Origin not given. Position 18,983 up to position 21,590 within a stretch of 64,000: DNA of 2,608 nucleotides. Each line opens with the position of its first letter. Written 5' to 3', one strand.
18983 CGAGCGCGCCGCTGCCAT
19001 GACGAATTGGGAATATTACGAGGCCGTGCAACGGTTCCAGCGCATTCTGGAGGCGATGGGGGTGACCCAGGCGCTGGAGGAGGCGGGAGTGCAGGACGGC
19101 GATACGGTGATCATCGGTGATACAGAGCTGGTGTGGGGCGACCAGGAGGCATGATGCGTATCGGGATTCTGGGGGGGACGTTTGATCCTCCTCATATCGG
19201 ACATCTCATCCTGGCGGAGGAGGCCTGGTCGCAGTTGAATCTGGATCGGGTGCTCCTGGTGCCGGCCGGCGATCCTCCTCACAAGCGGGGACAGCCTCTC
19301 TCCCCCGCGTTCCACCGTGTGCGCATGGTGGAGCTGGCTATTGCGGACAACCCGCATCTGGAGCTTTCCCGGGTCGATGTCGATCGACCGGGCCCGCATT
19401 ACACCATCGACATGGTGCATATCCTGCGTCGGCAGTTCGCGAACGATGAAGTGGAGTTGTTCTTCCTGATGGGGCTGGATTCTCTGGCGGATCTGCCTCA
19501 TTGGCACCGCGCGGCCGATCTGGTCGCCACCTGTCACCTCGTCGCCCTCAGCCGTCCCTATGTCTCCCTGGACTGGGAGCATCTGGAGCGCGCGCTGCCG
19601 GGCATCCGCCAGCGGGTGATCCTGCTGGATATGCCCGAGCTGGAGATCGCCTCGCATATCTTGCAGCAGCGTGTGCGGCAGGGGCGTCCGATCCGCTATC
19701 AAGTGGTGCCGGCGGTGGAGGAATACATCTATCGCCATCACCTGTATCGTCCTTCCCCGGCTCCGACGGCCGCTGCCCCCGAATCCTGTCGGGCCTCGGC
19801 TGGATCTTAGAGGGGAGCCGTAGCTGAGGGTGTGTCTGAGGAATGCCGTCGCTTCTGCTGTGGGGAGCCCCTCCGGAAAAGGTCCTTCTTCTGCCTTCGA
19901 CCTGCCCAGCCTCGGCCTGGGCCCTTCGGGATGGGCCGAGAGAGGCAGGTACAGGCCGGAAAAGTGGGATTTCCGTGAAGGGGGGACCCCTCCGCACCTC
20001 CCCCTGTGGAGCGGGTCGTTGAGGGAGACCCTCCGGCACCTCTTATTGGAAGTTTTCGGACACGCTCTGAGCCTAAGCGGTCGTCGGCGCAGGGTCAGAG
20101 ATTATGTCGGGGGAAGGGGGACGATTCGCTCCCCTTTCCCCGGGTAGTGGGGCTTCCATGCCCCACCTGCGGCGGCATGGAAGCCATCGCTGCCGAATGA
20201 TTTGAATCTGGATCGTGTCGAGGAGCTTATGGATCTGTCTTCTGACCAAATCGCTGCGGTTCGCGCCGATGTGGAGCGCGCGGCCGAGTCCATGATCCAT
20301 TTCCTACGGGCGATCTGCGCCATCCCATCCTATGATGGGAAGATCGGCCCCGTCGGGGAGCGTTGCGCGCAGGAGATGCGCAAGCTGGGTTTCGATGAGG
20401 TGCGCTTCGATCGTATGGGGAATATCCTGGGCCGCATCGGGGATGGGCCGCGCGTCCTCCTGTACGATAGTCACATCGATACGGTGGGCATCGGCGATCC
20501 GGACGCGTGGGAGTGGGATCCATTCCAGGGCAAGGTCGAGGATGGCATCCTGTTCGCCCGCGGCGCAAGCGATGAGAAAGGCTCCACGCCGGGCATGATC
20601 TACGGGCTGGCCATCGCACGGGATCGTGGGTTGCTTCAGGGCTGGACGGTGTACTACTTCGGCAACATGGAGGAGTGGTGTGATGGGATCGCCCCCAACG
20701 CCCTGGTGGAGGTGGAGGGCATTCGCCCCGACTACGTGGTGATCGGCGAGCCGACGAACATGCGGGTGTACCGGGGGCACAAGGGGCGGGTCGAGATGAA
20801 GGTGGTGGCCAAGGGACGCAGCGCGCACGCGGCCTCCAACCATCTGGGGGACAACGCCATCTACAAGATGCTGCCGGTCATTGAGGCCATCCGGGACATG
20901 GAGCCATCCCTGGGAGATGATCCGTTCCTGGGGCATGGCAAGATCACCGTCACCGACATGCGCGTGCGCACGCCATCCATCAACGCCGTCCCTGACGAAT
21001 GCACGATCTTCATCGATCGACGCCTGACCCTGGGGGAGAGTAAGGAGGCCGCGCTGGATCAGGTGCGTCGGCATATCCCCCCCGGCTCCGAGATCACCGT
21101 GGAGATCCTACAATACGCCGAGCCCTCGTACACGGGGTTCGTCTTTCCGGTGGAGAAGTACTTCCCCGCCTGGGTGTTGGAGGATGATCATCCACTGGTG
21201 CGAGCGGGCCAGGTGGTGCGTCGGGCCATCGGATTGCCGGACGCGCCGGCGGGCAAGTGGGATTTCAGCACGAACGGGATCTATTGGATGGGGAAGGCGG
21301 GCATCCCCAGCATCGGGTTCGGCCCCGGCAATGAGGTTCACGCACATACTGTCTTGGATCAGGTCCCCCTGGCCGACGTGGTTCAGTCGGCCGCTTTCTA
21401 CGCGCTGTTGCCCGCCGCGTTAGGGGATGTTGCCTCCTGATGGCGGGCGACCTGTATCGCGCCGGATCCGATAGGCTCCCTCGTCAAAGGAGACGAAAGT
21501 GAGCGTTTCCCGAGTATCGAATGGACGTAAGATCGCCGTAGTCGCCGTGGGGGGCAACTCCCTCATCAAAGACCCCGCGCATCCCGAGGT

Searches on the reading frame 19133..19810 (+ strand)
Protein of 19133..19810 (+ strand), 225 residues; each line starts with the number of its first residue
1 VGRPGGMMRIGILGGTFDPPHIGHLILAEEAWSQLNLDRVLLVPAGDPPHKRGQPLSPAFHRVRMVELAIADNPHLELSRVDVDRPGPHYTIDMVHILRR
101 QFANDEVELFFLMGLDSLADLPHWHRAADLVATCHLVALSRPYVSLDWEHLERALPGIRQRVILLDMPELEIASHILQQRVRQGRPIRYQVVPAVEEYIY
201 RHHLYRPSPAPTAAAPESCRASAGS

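Call 16: search_protein_families(library=pfam, proteins=[window:19133-19810:+])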
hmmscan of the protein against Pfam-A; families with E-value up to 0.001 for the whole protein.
window:19133-19810:+ (225 aa): 1 family
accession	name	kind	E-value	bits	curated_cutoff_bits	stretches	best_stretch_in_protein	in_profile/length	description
PF01467.32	CTP_transf_like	-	6.9e-24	85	21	1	12-154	1-114/133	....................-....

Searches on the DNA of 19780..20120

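Call 77: search_rna_families(source=window, start=19780, end=20120, threshold=evalue, max_evalue=1)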
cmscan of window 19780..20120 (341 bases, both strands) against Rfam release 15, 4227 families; matches with E-value up to 1: 5.
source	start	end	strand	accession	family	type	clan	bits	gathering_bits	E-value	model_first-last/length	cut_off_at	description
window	19864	19990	+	RF03473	mir-8813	Gene; miRNA;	-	21.9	58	0.21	1-96/96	no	mir-8813 microRNA precursor family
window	19897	19960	-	RF03412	mir-1915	Gene; miRNA;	-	20.3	95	0.84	1-73/73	no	mir-1915 microRNA precursor family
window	19884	19962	+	RF03565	mir-1282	Gene; miRNA;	-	17.5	107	0.78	1-101/101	no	mir-1282 microRNA precursor family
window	19890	20009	-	RF02937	Clostridiales-2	Gene; sRNA;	-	15.5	58.6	0.46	1-82/82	no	Clostridiales-2 RNA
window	19878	20034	+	RF02532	MNV_3UTR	Cis-reg;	-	14.5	70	0.51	1-222/222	no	Murine norovirus 3'UTR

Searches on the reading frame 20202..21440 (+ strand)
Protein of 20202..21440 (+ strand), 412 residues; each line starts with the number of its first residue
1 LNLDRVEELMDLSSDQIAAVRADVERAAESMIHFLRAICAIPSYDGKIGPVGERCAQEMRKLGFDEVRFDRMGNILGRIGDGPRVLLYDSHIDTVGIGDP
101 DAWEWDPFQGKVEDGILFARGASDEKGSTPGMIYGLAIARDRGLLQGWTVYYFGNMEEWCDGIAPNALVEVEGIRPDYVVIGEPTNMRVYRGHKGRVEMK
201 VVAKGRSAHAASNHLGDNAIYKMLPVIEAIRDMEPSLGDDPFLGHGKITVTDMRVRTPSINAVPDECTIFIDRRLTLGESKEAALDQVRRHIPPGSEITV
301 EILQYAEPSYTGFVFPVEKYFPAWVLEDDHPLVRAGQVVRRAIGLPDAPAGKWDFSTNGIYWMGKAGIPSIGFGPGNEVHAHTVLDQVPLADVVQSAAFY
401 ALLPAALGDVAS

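Call 16: search_protein_families(library=pfam, proteins=[window:20202-21440:+])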
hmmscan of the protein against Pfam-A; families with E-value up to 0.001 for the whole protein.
window:20202-21440:+ (412 aa): 2 families
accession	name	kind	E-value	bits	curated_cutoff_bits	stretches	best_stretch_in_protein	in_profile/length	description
PF01546.33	Peptidase_M20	-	1.4e-17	64.8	24.6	1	89-403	3-203/206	Peptidase family M20/M25/M40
PF07687.19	M20_dimer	-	4.9e-15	55.8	21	1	192-292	2-99/107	Peptidase dimerisation domain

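Call 60: find_homologous_proteins(query=window:20202-21440:+, max_evalue=1e-30)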
Query window:20202-21440:+ (412 aa): 7921 proteins with E <= 1e-30 among 8000 candidates; the best 120 are listed.
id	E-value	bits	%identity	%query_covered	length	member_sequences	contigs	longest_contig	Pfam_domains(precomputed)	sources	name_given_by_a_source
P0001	3.0e-275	931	100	98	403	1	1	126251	PF01546.34,PF07687.20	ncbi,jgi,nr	ncbi:MAG: YgeY family selenium metabolism-linked hydrolase [Chloroflexi bacterium]|nr:YgeY family se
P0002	2.0e-235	799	85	97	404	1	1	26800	PF01546.34,PF07687.20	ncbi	-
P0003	4.6e-231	785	84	97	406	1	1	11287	PF01546.34,PF07687.20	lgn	-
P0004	2.6e-230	783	84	97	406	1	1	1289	PF01546.34,PF07687.20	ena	-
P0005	2.0e-218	743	79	96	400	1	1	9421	PF01546.34,PF07687.20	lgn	-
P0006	8.9e-218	741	79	96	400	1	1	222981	PF01546.34,PF07687.20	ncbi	-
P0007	3.2e-216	736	79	96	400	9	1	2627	PF01546.34,PF07687.20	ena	-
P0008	8.0e-215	732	78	96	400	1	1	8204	PF01546.34,PF07687.20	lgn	-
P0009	1.5e-206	704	76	95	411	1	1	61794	PF01546.34,PF07687.20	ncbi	-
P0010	7.6e-206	702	76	92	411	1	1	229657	PF01546.34,PF07687.20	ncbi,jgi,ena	-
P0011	8.0e-206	702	76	96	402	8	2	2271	PF01546.34,PF07687.20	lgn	-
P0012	2.3e-205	700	76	96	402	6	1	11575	PF01546.34,PF07687.20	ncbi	-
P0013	7.1e-205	699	75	95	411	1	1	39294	PF01546.34,PF07687.20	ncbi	-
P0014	1.1e-204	698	76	96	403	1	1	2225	PF01546.34,PF07687.20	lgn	-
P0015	2.4e-204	697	75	97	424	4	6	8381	PF01546.34,PF07687.20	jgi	jgi:putative selenium metabolism hydrolase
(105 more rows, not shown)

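Call 61: find_encoding_contigs(protein=P0002, flank=4000, max_places=3)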
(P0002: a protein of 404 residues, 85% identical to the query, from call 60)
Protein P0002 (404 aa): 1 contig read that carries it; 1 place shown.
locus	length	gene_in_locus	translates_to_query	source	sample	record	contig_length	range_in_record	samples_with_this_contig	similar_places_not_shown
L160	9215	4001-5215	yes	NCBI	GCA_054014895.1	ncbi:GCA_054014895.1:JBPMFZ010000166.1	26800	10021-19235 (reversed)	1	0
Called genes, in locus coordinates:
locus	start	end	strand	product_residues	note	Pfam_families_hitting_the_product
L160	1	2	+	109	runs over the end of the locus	PF01253:SUI1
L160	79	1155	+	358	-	PF00850:Hist_deacetyl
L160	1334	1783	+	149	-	PF00334:NDK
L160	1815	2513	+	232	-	PF02146:SIR2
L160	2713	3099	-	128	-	PF02410:RsfS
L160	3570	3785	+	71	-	-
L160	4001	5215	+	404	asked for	PF01546:Peptidase_M20, PF07687:M20_dimer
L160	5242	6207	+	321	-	PF00696:AA_kinase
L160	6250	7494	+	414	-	PF00291:PALP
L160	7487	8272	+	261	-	PF23023:Anti-Pycsar_Apyc1, PF00753:Lactamase_B, PF12706:Lactamase_B_2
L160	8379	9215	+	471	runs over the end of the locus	PF00291:PALP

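Call 62: find_encoding_contigs(protein=P0006, flank=4000, max_places=3)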
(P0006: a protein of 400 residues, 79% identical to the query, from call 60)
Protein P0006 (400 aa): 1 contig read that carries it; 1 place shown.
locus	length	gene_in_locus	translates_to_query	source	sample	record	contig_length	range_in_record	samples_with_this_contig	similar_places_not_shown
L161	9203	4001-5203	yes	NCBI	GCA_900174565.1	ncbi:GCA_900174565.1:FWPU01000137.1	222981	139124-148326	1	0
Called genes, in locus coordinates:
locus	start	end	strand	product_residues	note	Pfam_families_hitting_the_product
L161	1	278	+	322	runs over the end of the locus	PF00291:PALP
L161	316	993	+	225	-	PF00072:Response_reg, PF00486:Trans_reg_C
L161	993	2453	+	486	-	PF00672:HAMP, PF00512:HisKA, PF02518:HATPase_c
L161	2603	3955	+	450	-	PF09699:Paired_CXXCH_1 (faint), PF14522:Cytochrome_C7 (faint), PF13447:Multi-haem_cyto, PF14537:Cytochrom_c3_2 (faint), PF22113:Mtrc-MtrF_II-IV_dom (faint), PF13435:Cytochrome_C554 (weak)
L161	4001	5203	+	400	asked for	PF01546:Peptidase_M20, PF07687:M20_dimer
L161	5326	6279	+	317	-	PF00696:AA_kinase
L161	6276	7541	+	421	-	PF00291:PALP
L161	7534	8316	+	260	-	PF23023:Anti-Pycsar_Apyc1, PF00753:Lactamase_B, PF12706:Lactamase_B_2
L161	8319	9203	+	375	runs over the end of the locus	PF07478:Dala_Dala_lig_C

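Call 63: find_encoding_contigs(protein=P0003, flank=4000, max_places=3)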
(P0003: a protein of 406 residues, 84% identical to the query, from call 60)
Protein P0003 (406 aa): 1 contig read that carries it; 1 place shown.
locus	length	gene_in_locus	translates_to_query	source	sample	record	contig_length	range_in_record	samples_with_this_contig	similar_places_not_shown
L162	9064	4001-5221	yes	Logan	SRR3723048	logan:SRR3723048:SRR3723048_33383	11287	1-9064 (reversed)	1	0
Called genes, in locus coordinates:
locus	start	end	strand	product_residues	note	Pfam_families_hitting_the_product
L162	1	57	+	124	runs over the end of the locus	PF01850:PIN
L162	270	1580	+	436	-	PF00884:Sulfatase, PF01663:Phosphodiest, PF16347:SGSH_C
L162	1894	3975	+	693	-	PF19864:Radical_SAM_N2, PF04055:Radical_SAM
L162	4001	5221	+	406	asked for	PF01546:Peptidase_M20, PF07687:M20_dimer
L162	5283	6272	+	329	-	PF00696:AA_kinase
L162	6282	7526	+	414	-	PF00291:PALP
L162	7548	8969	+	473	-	PF00291:PALP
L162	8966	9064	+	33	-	?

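Call 65: find_encoding_contigs(protein=P0001, flank=1000, max_places=4)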
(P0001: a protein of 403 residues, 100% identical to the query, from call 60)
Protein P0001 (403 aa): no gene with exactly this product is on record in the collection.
